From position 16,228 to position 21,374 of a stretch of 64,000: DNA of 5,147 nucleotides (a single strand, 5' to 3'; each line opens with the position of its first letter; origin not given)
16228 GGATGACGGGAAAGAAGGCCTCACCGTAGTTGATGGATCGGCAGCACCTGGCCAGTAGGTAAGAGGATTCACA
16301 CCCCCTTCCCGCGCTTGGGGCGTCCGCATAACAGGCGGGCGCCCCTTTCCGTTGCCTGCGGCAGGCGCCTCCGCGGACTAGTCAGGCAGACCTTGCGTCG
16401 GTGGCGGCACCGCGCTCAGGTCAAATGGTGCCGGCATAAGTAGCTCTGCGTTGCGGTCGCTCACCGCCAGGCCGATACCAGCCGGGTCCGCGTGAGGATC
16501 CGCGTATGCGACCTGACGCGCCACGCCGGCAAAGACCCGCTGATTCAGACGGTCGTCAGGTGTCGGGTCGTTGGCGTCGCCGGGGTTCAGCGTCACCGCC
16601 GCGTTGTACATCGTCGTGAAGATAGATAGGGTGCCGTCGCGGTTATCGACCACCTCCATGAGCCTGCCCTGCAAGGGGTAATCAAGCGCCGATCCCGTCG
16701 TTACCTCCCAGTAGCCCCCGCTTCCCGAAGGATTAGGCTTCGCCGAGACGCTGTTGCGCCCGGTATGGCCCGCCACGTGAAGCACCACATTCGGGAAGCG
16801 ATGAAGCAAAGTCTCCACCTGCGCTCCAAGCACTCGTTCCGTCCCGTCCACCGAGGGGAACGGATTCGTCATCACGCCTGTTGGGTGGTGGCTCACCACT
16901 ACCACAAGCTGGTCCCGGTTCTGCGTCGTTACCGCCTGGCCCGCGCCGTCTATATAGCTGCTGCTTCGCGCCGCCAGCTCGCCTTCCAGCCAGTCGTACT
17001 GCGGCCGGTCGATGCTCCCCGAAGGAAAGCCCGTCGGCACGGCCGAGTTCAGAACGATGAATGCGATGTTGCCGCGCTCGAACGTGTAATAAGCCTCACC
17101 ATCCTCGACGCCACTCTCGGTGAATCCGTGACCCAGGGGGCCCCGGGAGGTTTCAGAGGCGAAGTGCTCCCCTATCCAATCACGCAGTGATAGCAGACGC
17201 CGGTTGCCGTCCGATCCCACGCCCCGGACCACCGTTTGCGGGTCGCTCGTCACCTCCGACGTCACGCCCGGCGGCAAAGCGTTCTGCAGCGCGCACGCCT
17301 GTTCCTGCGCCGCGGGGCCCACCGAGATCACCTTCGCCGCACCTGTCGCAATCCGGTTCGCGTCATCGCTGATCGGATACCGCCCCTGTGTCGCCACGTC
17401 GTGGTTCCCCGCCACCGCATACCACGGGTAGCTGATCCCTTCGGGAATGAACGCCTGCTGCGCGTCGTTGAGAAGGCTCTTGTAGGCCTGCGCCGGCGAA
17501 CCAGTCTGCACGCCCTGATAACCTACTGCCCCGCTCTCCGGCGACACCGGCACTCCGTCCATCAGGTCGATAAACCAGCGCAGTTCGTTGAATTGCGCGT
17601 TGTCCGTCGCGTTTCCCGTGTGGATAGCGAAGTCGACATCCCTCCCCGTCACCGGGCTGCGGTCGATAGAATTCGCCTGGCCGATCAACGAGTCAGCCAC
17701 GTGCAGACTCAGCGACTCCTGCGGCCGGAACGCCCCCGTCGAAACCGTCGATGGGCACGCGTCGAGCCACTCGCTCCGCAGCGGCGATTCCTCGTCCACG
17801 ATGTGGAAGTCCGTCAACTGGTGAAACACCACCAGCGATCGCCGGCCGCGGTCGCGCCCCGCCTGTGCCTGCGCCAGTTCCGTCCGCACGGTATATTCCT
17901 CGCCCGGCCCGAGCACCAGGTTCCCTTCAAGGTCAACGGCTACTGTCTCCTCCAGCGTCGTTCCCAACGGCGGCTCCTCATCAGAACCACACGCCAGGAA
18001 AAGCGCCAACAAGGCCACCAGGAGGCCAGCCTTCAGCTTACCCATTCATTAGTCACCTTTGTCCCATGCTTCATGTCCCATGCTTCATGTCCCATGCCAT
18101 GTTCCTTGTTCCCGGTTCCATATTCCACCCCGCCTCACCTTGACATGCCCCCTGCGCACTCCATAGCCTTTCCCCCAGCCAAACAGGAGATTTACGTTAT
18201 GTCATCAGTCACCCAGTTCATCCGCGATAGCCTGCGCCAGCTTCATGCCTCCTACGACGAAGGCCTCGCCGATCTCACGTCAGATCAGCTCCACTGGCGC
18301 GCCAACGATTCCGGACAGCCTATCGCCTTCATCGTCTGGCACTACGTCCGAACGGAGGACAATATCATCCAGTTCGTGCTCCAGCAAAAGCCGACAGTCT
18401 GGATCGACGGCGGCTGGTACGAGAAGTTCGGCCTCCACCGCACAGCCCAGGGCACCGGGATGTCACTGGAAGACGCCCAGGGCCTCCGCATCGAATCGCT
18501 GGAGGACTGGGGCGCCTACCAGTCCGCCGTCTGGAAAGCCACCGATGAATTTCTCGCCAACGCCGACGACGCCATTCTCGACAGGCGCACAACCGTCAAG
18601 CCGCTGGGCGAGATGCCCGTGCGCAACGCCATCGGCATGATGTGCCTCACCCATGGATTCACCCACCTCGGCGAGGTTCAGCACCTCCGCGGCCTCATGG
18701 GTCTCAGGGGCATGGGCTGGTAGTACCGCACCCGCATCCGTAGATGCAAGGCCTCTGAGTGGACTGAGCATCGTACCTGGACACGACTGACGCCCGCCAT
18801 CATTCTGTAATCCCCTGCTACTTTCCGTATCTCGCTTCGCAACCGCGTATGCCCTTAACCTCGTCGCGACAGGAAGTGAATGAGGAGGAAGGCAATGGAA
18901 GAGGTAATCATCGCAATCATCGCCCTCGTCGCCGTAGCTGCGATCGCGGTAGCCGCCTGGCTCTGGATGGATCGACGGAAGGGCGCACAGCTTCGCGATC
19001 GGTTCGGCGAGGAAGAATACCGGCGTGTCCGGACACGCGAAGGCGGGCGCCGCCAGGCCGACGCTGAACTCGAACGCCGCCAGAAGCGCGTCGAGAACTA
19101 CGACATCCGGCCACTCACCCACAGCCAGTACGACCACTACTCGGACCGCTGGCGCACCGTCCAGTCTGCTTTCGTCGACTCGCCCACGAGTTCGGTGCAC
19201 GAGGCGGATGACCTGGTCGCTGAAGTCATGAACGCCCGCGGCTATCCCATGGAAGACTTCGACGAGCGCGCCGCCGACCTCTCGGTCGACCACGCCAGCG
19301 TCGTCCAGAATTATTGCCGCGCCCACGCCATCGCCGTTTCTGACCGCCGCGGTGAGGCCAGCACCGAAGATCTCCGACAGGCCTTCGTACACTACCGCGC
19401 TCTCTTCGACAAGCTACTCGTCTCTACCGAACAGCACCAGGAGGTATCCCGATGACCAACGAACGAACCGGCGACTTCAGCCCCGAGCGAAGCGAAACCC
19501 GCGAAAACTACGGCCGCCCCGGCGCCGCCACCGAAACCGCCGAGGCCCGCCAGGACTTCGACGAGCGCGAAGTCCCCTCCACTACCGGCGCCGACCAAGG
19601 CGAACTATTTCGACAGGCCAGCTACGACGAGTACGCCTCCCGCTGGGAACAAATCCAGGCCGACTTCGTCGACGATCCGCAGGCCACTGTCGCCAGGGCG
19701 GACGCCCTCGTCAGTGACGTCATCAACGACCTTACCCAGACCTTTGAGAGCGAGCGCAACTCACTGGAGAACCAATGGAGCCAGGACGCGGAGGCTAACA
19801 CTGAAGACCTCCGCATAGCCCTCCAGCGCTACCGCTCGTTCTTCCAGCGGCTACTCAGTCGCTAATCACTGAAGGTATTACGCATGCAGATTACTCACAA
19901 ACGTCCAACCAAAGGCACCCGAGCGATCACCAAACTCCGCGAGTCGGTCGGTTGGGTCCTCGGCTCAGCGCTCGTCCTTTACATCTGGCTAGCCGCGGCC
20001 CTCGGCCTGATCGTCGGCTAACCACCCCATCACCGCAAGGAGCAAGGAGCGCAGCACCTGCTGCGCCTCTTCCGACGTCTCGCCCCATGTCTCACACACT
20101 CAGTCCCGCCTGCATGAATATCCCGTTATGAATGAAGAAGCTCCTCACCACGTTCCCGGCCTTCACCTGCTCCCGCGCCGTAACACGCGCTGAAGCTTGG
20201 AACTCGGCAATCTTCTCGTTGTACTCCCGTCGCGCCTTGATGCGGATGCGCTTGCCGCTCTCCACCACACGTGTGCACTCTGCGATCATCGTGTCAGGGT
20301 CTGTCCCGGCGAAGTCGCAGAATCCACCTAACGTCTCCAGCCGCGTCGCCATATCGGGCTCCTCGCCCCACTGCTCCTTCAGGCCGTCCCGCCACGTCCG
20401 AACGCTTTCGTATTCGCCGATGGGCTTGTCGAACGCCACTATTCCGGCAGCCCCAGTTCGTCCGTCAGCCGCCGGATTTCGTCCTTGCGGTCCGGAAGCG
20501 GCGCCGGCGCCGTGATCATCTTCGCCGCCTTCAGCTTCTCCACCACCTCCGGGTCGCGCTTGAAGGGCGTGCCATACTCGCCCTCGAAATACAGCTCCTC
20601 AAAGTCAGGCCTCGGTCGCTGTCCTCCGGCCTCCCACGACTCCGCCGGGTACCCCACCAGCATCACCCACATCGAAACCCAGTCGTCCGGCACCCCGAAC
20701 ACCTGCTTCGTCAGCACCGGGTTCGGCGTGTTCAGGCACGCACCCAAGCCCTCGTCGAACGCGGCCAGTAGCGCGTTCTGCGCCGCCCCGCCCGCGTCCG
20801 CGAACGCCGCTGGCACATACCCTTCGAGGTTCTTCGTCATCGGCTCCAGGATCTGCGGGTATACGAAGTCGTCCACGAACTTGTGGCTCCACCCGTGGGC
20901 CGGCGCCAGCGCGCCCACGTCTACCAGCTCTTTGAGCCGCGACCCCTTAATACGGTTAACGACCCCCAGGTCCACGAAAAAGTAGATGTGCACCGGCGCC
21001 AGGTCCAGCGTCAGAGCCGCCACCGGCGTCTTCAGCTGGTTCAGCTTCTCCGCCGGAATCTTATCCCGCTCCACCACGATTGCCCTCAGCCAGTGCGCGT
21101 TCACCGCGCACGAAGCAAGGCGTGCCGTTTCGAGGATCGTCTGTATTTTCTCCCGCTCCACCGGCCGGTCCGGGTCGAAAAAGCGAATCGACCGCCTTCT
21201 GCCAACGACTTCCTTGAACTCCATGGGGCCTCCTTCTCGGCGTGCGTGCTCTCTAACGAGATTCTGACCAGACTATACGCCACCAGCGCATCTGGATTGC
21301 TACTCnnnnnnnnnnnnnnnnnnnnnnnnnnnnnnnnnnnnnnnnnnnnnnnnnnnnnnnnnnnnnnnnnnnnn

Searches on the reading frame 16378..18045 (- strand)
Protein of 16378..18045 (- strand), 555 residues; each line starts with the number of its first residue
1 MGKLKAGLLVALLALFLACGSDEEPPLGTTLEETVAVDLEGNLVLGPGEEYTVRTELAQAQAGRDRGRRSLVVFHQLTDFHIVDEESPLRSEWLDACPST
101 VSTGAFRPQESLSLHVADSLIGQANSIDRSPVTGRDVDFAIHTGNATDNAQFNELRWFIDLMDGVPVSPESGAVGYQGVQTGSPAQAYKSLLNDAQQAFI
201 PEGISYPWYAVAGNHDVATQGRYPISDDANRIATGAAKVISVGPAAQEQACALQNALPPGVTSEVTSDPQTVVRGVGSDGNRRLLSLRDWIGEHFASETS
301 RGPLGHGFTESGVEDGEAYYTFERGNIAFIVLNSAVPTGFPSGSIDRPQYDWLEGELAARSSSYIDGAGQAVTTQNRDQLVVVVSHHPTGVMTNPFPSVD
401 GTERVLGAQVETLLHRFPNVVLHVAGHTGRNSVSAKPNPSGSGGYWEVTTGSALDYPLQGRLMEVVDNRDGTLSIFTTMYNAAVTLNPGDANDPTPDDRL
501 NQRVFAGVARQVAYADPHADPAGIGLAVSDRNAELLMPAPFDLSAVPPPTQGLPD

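Call 46: search_protein_families(library=pfam, proteins=[window:16378-18045:-], max_evalue=0.001)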
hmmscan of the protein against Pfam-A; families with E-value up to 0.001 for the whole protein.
window:16378-18045:- (555 aa): 1 family
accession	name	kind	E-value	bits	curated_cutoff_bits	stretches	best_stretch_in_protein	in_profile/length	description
PF00149.33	Metallophos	-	0.00081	20.3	21.5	0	197-225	59-82/191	Calcineurin-like phosphoesterase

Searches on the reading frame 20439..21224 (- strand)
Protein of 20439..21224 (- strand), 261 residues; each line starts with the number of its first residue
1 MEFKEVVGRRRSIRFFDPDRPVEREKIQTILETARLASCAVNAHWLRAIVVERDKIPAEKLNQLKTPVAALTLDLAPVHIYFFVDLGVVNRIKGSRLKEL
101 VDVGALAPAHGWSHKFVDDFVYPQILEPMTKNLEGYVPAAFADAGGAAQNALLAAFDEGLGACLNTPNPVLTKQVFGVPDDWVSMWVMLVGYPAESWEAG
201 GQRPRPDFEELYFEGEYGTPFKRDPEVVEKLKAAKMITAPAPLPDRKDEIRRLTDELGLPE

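Call 46: search_protein_families(library=pfam, proteins=[window:20439-21224:-], max_evalue=0.001)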
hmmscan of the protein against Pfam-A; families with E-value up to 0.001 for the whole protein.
window:20439-21224:- (261 aa): 1 family
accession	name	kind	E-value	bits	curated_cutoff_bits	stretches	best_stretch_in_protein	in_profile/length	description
PF00881.29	Nitroreductase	-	1.9e-17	64.4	23.5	2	9-56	3-49/167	Nitroreductase family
